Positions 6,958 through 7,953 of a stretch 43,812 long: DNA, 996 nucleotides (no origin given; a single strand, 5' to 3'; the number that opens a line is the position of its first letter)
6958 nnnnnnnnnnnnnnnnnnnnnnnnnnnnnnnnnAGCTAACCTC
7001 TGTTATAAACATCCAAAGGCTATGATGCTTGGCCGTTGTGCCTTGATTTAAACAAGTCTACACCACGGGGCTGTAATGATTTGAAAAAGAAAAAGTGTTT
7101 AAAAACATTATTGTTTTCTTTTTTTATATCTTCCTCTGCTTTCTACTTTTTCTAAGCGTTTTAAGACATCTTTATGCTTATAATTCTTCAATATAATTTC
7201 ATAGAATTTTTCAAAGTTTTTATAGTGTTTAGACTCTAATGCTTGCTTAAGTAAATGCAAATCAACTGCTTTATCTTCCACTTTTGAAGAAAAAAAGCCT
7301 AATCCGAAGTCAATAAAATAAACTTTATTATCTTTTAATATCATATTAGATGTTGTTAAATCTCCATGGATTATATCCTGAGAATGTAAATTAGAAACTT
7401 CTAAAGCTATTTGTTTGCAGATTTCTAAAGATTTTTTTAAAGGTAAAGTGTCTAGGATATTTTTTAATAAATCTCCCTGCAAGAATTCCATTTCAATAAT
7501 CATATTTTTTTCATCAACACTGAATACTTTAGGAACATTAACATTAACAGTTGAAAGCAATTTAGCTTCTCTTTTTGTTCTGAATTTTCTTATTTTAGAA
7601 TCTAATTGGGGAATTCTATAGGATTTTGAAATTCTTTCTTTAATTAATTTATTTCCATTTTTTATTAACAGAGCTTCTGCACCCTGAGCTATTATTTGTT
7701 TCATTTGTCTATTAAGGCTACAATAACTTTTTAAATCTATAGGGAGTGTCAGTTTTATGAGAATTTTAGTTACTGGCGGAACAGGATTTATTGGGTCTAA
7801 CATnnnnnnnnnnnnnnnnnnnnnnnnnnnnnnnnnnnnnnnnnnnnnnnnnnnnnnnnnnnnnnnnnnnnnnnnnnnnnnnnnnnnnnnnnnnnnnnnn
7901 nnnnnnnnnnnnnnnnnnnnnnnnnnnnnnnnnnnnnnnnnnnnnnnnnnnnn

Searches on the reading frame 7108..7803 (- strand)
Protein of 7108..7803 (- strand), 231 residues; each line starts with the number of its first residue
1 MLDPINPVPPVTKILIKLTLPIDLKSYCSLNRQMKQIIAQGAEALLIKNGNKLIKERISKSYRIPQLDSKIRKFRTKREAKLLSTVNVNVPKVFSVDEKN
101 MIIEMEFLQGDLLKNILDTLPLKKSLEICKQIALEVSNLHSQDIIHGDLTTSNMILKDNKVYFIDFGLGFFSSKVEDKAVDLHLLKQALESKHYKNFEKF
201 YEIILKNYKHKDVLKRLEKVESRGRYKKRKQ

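Call 58: search_protein_families(library=pfam, proteins=[window:7108-7803:-], max_evalue=0.0001)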
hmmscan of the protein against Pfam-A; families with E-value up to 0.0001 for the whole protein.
window:7108-7803:- (231 aa): 5 families
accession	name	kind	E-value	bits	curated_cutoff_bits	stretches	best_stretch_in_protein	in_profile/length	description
PF01163.29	RIO1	-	1.9e-10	41.1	22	1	70-167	49-149/187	RIO domain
PF00069.31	Pkinase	-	4.4e-10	39.8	31.7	1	77-170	46-146/263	Protein kinase domain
PF07714.23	PK_Tyr_Ser-Thr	-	1.7e-09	37.8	23.1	1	79-169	51-149/258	Protein tyrosine and serine/threonine kinase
PF03109.22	ABC1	-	6.4e-06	25.9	22.9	1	81-170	123-215/244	ABC1 atypical kinase-like domain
PF01636.29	APH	-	3.5e-05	24.1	23.2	0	144-168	170-196/239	Phosphotransferase enzyme family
